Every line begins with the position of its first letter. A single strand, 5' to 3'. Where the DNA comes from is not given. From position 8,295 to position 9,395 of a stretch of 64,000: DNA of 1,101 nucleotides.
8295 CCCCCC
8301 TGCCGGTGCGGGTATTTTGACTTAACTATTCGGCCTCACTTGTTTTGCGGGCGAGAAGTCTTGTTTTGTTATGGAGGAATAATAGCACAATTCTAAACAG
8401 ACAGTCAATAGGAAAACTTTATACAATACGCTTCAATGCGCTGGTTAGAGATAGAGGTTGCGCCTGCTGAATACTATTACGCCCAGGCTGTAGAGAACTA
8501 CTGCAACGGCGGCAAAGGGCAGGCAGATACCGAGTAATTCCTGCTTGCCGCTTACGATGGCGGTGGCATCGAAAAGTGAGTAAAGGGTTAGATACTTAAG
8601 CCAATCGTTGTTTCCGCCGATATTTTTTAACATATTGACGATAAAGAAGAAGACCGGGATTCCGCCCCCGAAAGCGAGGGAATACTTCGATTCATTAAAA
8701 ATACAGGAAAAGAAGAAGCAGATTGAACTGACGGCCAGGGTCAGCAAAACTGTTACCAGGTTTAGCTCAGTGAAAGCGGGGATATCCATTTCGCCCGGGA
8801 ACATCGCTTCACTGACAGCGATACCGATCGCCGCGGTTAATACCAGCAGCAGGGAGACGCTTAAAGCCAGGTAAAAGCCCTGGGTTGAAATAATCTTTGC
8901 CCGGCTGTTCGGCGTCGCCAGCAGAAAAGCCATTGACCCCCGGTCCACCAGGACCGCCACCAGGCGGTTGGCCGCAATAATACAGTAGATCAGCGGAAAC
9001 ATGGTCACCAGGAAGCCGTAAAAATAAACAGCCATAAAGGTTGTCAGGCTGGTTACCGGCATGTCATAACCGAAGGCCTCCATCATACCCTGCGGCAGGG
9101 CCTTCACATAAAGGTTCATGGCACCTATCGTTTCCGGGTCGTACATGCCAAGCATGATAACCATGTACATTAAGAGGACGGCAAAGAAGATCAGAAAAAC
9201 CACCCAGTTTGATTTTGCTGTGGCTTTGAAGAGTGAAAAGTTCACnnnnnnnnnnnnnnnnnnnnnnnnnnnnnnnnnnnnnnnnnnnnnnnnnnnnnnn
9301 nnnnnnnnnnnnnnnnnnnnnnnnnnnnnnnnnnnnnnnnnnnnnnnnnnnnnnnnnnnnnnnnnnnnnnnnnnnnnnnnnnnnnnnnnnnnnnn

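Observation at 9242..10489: ABC exporter ATPase fused to an N-terminal MORN-repeat domain (copy 1)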

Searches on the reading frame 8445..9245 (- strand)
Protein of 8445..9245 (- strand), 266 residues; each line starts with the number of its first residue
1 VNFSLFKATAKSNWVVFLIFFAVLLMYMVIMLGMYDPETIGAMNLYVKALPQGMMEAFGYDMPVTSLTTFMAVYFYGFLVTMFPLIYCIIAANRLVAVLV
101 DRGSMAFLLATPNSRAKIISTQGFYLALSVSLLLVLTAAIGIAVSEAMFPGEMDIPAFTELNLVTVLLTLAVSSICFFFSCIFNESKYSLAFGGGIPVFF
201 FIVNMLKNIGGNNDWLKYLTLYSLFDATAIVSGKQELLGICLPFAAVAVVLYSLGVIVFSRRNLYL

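Call 3: search_protein_families(library=pfam, proteins=[window:8445-9245:-], max_evalue=0.01)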
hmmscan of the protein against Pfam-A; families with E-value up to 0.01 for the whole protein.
window:8445-9245:- (266 aa): 1 family
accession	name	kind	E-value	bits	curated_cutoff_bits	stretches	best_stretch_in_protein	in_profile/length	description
PF12679.13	ABC2_membrane_2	-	1.5e-11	44.6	27.2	1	6-255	8-269/283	ABC-2 family transporter protein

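Call 4: search_protein_families(library=ncbifam, proteins=[window:8445-9245:-], max_evalue=0.01)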
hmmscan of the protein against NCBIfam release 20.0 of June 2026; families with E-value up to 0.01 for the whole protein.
window:8445-9245:- (266 aa): 0 families

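Call 56: search_solved_structures(query=window:8445-9245:-, max_evalue=1)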
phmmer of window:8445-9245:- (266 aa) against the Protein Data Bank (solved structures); distinct sequences matched with E-value up to 1: 0.
